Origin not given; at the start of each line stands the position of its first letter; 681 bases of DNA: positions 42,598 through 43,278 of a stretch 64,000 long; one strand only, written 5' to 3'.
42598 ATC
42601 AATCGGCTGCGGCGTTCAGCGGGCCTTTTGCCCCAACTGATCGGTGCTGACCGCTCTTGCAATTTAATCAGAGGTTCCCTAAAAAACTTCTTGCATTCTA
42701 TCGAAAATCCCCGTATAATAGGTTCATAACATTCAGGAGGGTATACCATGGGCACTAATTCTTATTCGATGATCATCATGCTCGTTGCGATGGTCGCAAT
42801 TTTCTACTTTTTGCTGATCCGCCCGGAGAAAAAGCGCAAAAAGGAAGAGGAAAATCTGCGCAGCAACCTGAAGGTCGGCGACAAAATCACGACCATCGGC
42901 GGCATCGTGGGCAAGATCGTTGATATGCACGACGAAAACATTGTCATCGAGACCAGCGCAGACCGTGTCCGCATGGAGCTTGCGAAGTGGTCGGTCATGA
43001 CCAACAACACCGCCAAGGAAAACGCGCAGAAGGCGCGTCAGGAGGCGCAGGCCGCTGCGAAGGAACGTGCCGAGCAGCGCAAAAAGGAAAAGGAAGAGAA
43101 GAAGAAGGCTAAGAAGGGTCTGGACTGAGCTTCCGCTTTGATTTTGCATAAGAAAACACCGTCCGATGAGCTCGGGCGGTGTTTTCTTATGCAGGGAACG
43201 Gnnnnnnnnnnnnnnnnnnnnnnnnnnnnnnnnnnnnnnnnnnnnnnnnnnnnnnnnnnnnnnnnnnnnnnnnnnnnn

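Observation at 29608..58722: New MITE-like interspersed repeat family: four copies in 64 kb, ~19-bp terminal inverted repeats and TA target-site duplications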

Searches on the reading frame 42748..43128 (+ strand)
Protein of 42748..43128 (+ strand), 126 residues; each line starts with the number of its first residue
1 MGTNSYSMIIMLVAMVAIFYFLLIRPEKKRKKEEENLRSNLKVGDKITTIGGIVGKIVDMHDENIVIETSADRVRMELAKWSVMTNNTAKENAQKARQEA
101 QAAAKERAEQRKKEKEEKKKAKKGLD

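Call 25: search_protein_families(library=pfam, proteins=[window:42748-43128:+], max_evalue=0.001)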
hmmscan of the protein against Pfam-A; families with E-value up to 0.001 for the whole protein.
window:42748-43128:+ (126 aa): 1 family
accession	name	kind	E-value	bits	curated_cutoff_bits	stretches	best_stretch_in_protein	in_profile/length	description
PF02699.20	YajC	-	4.3e-28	97.5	28.2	1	8-84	2-77/78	Preprotein translocase subunit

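Call 26: find_encoding_contigs(protein=window:42748-43128:+, flank=3000, max_places=10)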
Protein window:42748-43128:+ (126 aa): 24 contigs read that carry it; 10 places shown.
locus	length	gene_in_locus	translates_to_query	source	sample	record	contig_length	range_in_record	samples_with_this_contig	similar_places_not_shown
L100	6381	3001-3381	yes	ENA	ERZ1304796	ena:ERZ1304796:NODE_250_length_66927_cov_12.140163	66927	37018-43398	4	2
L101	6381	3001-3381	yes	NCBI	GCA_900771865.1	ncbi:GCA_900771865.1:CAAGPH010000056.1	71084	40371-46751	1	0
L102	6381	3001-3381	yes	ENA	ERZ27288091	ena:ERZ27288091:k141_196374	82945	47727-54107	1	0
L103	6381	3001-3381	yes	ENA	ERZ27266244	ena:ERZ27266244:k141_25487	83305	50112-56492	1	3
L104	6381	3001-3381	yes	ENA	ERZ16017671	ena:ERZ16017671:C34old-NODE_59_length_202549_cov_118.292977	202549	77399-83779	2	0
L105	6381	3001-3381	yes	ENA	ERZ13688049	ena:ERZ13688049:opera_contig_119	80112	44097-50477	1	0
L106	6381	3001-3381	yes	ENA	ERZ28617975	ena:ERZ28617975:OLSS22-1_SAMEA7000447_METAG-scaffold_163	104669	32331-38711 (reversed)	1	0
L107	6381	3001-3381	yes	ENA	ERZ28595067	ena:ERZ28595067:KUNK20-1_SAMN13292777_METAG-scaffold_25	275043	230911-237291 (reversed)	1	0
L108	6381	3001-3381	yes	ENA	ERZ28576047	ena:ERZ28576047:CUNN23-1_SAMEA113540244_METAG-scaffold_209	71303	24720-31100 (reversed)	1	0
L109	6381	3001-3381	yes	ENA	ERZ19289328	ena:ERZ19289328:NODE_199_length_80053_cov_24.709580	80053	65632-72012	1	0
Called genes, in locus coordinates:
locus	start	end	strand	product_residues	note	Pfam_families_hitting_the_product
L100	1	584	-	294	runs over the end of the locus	PF00701:DHDPS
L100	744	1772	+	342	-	PF02547:Queuosine_synth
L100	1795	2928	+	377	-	PF01702:TGT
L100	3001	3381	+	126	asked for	PF02699:YajC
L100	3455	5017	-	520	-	-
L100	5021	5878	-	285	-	PF01061:ABC2_membrane, PF12730:ABC2_membrane_4 (weak), PF12698:ABC2_membrane_3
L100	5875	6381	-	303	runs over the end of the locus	PF02463:SMC_N (faint), PF00005:ABC_tran, PF13304:AAA_21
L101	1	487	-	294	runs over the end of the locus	PF00701:DHDPS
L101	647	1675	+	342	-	PF02547:Queuosine_synth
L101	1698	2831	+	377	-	PF01702:TGT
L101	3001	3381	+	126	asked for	PF02699:YajC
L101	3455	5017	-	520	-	-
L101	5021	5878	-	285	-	PF01061:ABC2_membrane, PF12730:ABC2_membrane_4 (weak), PF12698:ABC2_membrane_3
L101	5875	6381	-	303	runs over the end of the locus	PF02463:SMC_N (faint), PF00005:ABC_tran, PF13304:AAA_21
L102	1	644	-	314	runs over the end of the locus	PF00701:DHDPS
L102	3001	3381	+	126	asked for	PF02699:YajC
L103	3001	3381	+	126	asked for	PF02699:YajC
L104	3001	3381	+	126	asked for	PF02699:YajC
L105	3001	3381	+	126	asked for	PF02699:YajC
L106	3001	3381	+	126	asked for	PF02699:YajC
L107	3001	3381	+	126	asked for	PF02699:YajC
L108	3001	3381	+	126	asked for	PF02699:YajC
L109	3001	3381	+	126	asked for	PF02699:YajC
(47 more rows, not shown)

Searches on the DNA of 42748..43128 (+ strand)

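Call 62: search_rna_families(source=L104, start=2700, end=3000, threshold=evalue, max_evalue=10)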
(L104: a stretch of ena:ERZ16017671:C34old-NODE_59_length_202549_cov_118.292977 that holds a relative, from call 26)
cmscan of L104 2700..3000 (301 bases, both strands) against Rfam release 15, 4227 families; matches with E-value up to 10: 0.
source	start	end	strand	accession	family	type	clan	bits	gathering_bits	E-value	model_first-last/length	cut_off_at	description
